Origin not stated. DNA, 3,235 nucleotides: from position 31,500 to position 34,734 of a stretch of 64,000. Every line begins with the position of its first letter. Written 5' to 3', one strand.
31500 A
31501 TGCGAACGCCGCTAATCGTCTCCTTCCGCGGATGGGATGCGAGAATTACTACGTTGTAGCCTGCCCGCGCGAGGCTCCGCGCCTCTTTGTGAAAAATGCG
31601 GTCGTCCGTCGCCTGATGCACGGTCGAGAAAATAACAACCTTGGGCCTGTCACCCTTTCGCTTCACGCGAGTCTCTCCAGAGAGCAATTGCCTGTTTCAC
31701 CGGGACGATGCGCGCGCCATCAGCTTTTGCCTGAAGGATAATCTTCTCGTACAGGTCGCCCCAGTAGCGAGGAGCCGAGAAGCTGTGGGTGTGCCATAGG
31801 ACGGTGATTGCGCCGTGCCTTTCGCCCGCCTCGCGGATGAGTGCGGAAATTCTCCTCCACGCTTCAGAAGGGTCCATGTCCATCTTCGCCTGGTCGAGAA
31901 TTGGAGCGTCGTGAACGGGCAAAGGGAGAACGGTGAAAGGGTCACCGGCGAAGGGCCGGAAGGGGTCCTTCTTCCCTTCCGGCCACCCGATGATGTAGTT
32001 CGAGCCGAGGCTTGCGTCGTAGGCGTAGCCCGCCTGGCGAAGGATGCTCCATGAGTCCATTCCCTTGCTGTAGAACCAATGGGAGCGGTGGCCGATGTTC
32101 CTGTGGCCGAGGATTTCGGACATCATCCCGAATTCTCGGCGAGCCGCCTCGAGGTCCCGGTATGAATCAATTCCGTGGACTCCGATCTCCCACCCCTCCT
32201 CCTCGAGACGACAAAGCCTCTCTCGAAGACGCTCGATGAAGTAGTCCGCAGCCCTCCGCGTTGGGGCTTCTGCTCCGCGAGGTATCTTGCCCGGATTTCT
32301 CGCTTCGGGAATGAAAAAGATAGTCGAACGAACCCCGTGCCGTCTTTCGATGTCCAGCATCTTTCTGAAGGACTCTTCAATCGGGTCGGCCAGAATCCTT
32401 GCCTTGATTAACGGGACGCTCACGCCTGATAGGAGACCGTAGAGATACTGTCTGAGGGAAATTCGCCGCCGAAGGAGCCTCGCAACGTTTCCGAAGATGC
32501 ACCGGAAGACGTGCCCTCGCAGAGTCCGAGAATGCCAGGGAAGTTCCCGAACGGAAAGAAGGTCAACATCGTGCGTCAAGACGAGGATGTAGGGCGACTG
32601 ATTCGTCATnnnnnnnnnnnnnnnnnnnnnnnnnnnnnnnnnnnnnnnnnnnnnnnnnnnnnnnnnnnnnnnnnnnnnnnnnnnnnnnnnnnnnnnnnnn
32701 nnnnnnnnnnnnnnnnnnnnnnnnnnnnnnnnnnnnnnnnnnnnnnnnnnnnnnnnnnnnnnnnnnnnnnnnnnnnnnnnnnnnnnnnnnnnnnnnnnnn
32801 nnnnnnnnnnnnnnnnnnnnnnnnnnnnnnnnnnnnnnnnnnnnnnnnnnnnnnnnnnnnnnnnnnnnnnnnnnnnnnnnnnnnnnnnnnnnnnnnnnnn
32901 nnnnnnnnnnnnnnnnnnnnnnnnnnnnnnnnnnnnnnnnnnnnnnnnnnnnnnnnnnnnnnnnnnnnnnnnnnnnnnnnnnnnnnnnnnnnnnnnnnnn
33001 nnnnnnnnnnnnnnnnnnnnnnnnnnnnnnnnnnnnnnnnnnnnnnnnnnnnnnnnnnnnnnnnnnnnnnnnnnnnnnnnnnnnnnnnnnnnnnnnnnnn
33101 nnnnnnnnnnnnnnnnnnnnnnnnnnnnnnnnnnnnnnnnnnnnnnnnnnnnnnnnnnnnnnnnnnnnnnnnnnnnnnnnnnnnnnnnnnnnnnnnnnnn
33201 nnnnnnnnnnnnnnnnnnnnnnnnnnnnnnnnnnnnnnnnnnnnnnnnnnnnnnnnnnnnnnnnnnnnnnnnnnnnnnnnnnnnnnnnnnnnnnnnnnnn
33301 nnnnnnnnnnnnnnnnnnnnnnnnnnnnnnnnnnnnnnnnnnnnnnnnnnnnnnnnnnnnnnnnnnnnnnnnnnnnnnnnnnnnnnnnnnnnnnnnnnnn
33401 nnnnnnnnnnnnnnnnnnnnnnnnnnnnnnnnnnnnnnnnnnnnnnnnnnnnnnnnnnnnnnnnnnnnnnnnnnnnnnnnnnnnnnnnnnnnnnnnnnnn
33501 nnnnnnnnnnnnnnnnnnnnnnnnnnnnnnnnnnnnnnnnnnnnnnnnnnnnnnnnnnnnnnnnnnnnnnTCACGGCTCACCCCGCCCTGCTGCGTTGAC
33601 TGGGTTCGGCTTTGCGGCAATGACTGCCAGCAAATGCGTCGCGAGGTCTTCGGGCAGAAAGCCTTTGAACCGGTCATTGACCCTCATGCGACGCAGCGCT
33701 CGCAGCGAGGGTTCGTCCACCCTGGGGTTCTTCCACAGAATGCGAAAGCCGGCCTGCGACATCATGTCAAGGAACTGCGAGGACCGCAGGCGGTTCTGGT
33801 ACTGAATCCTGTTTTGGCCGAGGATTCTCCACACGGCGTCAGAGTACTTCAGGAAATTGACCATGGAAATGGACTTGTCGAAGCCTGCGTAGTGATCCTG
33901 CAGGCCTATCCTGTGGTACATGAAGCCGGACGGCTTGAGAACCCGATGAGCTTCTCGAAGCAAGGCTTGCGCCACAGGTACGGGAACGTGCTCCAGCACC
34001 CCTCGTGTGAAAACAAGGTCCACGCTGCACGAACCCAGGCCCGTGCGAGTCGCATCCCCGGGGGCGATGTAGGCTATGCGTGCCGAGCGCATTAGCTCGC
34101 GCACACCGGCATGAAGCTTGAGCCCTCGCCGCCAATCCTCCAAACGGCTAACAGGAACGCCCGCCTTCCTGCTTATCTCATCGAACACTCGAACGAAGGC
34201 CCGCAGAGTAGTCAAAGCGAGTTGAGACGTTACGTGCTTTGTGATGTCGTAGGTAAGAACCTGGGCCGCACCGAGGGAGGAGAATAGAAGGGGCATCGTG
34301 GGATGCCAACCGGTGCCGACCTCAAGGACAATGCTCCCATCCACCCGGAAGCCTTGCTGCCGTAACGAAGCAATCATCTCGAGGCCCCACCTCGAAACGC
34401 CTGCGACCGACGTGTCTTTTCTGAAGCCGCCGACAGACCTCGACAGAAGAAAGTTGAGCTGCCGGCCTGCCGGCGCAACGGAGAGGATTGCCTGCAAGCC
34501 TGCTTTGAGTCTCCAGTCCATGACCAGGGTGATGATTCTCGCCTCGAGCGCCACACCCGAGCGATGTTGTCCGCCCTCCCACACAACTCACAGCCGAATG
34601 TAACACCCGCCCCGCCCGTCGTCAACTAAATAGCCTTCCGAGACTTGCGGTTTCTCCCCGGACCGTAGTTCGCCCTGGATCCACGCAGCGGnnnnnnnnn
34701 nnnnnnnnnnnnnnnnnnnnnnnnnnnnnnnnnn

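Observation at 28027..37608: Glycan biosynthesis and decoration cluster with a CapK-like adenylating enzyme, a FemAB-like transferase, a deacetylase and two methyltransferases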

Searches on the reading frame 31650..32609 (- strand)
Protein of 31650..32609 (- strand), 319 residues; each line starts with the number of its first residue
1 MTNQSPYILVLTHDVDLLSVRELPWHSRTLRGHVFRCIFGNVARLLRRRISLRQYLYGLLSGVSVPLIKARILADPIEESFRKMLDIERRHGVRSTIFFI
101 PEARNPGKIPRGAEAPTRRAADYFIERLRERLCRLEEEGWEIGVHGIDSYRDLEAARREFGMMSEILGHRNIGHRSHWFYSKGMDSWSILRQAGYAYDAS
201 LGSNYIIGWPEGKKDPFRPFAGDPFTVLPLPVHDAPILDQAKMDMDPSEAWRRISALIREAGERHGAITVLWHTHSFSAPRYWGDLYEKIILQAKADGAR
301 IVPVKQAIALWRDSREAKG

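Call 4: search_protein_families(library=pfam, proteins=[window:31650-32609:-], max_evalue=0.01)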
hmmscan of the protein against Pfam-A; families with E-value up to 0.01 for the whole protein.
window:31650-32609:- (319 aa): 2 families
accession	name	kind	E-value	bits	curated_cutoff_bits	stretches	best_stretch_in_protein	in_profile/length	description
PF10096.14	DUF2334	-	4.7e-05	23.5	26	1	79-152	16-79/203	Uncharacterized protein conserved in bacteria (DUF2334)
PF01522.26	Polysacc_deac_1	-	0.0085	16.5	23.1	0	78-159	18-77/124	Polysaccharide deacetylase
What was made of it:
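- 31650..32609 (-): Divergent CE4-fold (NodB-type) hydrolase, putative cytoplasmic de-N-acetylase. Pfam hits are sub-threshold: DUF2334 23.5 bits against 26, and Polysacc_deac_1 16.5 against 23.1 (call 4).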

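Call 5: search_protein_families(library=ncbifam, proteins=[window:31650-32609:-], max_evalue=0.01)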
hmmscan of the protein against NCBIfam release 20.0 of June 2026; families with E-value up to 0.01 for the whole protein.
window:31650-32609:- (319 aa): 2 families
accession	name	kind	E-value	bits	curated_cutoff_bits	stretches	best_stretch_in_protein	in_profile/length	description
NF053580.1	deacetylase_VimE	equivalog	2.8e-07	29.5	440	1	136-292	263-427/431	UDP-2,3-diacetamido-2,3-dideoxy-alpha-D-glucuronate deacetylase VimE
TIGR03006.1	pepcterm_polyde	equivalog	0.0016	17.6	276.2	1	125-231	59-177/272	XrtA system polysaccharide deacetylase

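Call 31: search_solved_structures(query=window:31650-32609:-, max_evalue=1)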
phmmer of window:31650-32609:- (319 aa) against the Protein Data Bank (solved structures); distinct sequences matched with E-value up to 1: 0.

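Call 42: find_homologous_proteins(query=window:31650-32609:-)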
Query window:31650-32609:- (319 aa): 115 proteins with E <= 0.001 among 2973 candidates.
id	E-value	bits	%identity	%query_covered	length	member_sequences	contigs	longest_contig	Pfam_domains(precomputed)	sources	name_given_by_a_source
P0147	1.4e-156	539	94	78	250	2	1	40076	-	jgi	jgi:hypothetical protein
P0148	6.6e-138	478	64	100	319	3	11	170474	-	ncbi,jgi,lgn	-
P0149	7.2e-127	441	62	100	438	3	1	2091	PF00583.32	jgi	jgi:peptidoglycan/xylan/chitin deacetylase (PgdA/CDA1 family)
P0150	2.9e-126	439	63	100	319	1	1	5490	-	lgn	-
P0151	6.9e-126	438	62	100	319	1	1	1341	-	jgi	jgi:peptidoglycan/xylan/chitin deacetylase (PgdA/CDA1 family)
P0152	8.5e-126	438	63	100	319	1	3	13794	-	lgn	-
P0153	1.0e-121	424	61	100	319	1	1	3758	-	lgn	-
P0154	2.3e-120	420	60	100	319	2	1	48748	-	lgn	-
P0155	1.7e-119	417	59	97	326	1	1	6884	-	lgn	-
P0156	6.6e-119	415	60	100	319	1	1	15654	-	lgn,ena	-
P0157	3.5e-116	406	60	97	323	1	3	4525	-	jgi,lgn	jgi:peptidoglycan/xylan/chitin deacetylase (PgdA/CDA1 family)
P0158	1.2e-85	306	47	94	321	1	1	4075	-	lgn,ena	-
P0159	1.1e-84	303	47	97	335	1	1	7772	-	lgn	-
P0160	5.4e-83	297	46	98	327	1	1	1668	-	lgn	-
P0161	3.1e-82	295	47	98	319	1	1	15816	-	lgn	-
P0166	2.1e-71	259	42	96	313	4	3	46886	-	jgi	-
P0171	4.6e-63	232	40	95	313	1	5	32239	-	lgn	-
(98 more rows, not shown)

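Call 47: search_solved_structures(query=A1, max_evalue=1)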
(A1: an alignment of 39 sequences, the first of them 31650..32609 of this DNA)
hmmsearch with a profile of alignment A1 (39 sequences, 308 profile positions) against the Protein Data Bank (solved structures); distinct sequences matched with E-value up to 1: 7.
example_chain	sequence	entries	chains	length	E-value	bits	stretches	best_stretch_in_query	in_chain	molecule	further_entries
5zns_A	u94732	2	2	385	0.0073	18.8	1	110-192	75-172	chitin deacetylase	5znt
7y51_A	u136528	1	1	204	0.022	17.2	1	116-155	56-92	Predicted xylanase/chitin deacetylase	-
3rxz_A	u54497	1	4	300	0.029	16.8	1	111-192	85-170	Polysaccharide deacetylase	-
7fbw_A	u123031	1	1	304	0.062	15.7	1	116-155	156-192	Predicted xylanase/chitin deacetylase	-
7bly_A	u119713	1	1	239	0.094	15.1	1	55-114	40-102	Aspergillus niger contig An12c0130, genomic contig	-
3qbu_A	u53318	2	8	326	0.13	14.7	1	117-196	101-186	Putative uncharacterized protein | peptidoglycan deacetylase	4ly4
7ax7_A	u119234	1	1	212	0.2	14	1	56-99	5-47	Endo-1,4-beta-xylanase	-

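Call 58: predict_structure(alignment_id=A1)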
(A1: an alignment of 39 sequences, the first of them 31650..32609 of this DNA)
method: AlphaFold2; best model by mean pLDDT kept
length: 319 residues; sequences in the alignment: 39
mean_pLDDT: 93.5   pTM: 0.92
mean pLDDT of the five models: 93.5, 93.0, 92.7, 92.5, 92.3
residues with pLDDT >= 90: 270; 70-90: 42; 50-70: 4; < 50: 3
segments of 3 or more residues with pLDDT < 50: none
pLDDT, mean of each block of 10 residues (from residue 1): 76 96 92 94 92 96 97 96 98 98 89 80 94 98 97 98 98 94 96 98 95 95 96 89 89 97 95 94 95 98 97 74
secondary structure, 60 per line:
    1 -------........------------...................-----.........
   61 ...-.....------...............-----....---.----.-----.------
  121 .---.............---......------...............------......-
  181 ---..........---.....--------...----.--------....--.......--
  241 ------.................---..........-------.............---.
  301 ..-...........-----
elements in order: E8-15 H28-46 H52-63 H65-69 H76-90 E96-99 H125-137 E141-146 H153-167 E174-176 H184-193 E197-201 E226-229 H234-238 H247-263 E267-273 H284-296 E300-302 H304-314
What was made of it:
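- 31650..32609 (-): The AF2 model has pLDDT 93.5 (call 58).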

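Call 64: fold_search(model_id=the predicted structure, library=pdb)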
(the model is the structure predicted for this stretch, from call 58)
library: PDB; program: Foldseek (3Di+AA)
matches with E <= 10: 1020; with E <= 0.001: 31
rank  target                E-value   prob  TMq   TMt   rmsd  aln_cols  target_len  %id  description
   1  3rxz_B                3.5e-09  1.00  0.57  0.62   7.6       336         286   15  Crystal structure of putative polysaccharide deacetylase from Mycobacterium smegmatis (released 2011-06-22)
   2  3cl6_A                3.5e-09  1.00  0.59  0.62   5.7       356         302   13  Crystal structure of Puue Allantoinase (released 2008-06-10)
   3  3rxz_A                9.1e-09  1.00  0.56  0.62   7.4       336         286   15  Crystal structure of putative polysaccharide deacetylase from Mycobacterium smegmatis (released 2011-06-22)
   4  3rxz_C                1.5e-08  1.00  0.57  0.63   7.9       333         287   14  Crystal structure of putative polysaccharide deacetylase from Mycobacterium smegmatis (released 2011-06-22)
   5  3qbu_A                4.4e-08  1.00  0.55  0.59   8.3       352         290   13  Crystal structure of putative peptidoglycan deactelyase (HP0310) from Helicobacter pylori (released 2011-05-25)
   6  1z7a_C                4.7e-08  1.00  0.59  0.63   5.5       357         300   13  Crystal structure of probable Polysaccharide deacetylase from Pseudomonas aeruginosa PAO1 (released 2005-05-10)
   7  1z7a_A                5.8e-08  1.00  0.58  0.62   5.5       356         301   13  Crystal structure of probable Polysaccharide deacetylase from Pseudomonas aeruginosa PAO1 (released 2005-05-10)
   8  3s6o_C                6.5e-08  1.00  0.55  0.58   7.0       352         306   14  Crystal structure of a Polysaccharide deacetylase family protein from Burkholderia pseudomallei (released 2011-06-15)
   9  8t0j                  1.1e-07  1.00  0.50  0.58   5.9       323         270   13  Salmonella Typhimurium ArnD (released 2023-10-18)
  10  3s6o_A                1.1e-07  1.00  0.55  0.58   7.1       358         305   14  Crystal structure of a Polysaccharide deacetylase family protein from Burkholderia pseudomallei (released 2011-06-15)
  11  1z7a_F                1.4e-07  1.00  0.57  0.60   6.7       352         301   12  Crystal structure of probable Polysaccharide deacetylase from Pseudomonas aeruginosa PAO1 (released 2005-05-10)
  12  5zns_A                2.3e-05  1.00  0.50  0.43   6.7       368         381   12  Insect chitin deacetylase (released 2019-02-20)
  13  6hm9                  2.5e-05  1.00  0.42  0.48   5.8       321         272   10  Crystal structure of a BA3943 mutant,a CE4 family pseudoenzyme with restored enzymatic activity. (released 2019-10-09)
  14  6h8n_B                4.1e-05  1.00  0.42  0.62   5.7       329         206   13  Structure of peptidoglycan deacetylase PdaC from Bacillus subtilis - mutant D285S (released 2019-11-13)
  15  7fbw                  4.6e-05  1.00  0.44  0.70   5.9       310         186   12  Acetylxylan esterase from Caldanaerobacter subterraneus subsp. tengcongensis (released 2021-10-27)
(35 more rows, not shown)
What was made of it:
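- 31650..32609 (-): Foldseek matches polysaccharide deacetylases, PuuE, HP0310 and ArnD (E 3.5e-9 to 1e-7, TM about 0.6) (call 64).
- On CE4 / NodB-homology polysaccharide deacetylases: Foldseek matches 3rxz, 3cl6 (PuuE), 3qbu, 1z7a and 8t0j (ArnD), with E 3.5e-9 to 1e-7 (calls 58, 64).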

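Call 77: find_encoding_contigs(protein=P0166, flank=7000, max_places=1)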
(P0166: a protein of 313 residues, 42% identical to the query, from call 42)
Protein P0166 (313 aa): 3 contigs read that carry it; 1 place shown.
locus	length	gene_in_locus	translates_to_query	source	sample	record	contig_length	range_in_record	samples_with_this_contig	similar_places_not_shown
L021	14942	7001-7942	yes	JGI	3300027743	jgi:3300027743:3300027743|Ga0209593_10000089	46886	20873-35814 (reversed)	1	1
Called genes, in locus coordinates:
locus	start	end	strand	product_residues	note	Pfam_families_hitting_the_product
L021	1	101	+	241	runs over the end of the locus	-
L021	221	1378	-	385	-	PF01547:SBP_bac_1, PF13416:SBP_bac_8, PF13343:SBP_bac_6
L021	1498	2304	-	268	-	-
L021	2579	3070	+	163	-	-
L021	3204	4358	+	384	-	PF02350:Epimerase_2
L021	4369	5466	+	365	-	-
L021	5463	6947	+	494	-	-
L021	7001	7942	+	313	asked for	-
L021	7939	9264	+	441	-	PF04932:Wzy_C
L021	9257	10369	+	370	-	PF13439:Glyco_transf_4, PF13579:Glyco_trans_4_4, PF00534:Glycos_transf_1, PF13692:Glyco_trans_1_4, PF13524:Glyco_trans_1_2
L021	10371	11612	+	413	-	PF13439:Glyco_transf_4, PF13579:Glyco_trans_4_4, PF00534:Glycos_transf_1, PF13692:Glyco_trans_1_4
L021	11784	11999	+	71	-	-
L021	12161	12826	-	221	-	PF02585:PIG-L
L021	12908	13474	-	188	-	PF02397:Bac_transf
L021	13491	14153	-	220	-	PF13489:Methyltransf_23, PF01728:FtsJ (weak), PF06325:PrmA (weak), PF08003:Methyltransf_9, PF13847:Methyltransf_31, PF08241:Methyltransf_11, PF08242:Methyltransf_12, PF13649:Methyltransf_25, +2 more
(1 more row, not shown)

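Call 78: find_encoding_contigs(protein=P0171, flank=7000, max_places=1)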
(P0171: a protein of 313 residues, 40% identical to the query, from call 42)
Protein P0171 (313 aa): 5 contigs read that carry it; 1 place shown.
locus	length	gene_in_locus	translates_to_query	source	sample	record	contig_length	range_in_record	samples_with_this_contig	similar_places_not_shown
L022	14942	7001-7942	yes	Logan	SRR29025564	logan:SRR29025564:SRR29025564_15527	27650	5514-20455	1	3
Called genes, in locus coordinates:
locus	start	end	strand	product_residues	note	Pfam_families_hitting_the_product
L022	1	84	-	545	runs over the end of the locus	PF02366:PMT, PF13231:PMT_2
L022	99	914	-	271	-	-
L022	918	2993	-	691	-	-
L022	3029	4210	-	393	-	PF13439:Glyco_transf_4, PF13579:Glyco_trans_4_4, PF20706:GT4-conflict, PF00534:Glycos_transf_1, PF13692:Glyco_trans_1_4, PF13524:Glyco_trans_1_2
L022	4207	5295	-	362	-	PF13439:Glyco_transf_4, PF13579:Glyco_trans_4_4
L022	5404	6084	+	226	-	PF05401:NodS (weak), PF13489:Methyltransf_23, PF13847:Methyltransf_31 (weak), PF08241:Methyltransf_11, PF08242:Methyltransf_12, PF13649:Methyltransf_25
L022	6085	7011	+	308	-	PF02388:FemAB (faint), PF13480:Acetyltransf_6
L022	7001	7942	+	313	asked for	-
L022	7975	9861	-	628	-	PF13522:GATase_6, PF13537:GATase_7, PF00733:Asn_synthase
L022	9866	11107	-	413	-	PF00534:Glycos_transf_1, PF13692:Glyco_trans_1_4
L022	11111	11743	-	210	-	PF00483:NTP_transferase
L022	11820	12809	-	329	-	PF01073:3Beta_HSD, PF01370:Epimerase, PF02719:Polysacc_synt_2, PF04321:RmlD_sub_bind, PF05368:NmrA, PF07993:NAD_binding_4, PF16363:GDP_Man_Dehyd, PF13460:NAD_binding_10, +1 more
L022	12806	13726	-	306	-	PF01073:3Beta_HSD, PF01370:Epimerase, PF04321:RmlD_sub_bind, PF07993:NAD_binding_4 (faint), PF13460:NAD_binding_10 (weak), PF16363:GDP_Man_Dehyd, PF02719:Polysacc_synt_2 (weak)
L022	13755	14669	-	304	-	PF00535:Glycos_transf_2, PF13641:Glyco_tranf_2_3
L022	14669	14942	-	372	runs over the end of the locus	PF00534:Glycos_transf_1, PF13692:Glyco_trans_1_4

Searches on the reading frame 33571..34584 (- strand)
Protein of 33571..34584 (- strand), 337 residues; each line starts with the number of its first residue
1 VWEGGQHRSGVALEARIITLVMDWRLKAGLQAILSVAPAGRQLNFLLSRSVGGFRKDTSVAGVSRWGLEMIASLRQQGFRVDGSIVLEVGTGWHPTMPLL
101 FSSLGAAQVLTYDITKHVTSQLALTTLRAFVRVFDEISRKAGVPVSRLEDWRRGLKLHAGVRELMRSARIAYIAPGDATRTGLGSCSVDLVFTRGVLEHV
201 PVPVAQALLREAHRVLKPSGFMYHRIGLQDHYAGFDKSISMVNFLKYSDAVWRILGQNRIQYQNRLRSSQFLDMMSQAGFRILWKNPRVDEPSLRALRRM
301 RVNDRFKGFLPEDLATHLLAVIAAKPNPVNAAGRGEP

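Call 4: search_protein_families(library=pfam, proteins=[window:33571-34584:-], max_evalue=0.01)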
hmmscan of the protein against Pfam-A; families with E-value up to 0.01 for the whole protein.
window:33571-34584:- (337 aa): 4 families
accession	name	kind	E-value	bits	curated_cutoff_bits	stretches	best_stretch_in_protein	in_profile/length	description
PF08241.18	Methyltransf_11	-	4.5e-09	37.3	21.2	1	173-223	46-94/95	Methyltransferase domain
PF13649.12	Methyltransf_25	-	1.3e-07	32.6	27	1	174-220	51-97/97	Methyltransferase domain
PF13489.12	Methyltransf_23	-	1.4e-07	31.8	27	1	80-282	20-161/164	Methyltransferase domain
PF08242.18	Methyltransf_12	-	4e-05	24.7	30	1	178-221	58-97/98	Methyltransferase domain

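Call 5: search_protein_families(library=ncbifam, proteins=[window:33571-34584:-], max_evalue=0.01)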
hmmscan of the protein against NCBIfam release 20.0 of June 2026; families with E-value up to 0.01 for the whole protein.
window:33571-34584:- (337 aa): 1 family
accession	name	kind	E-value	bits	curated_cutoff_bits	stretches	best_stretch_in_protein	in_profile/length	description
NF045667.1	MTase_DVU1556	equivalog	0.00082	18.9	155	1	174-283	71-163/213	DVU_1556 family methyltransferase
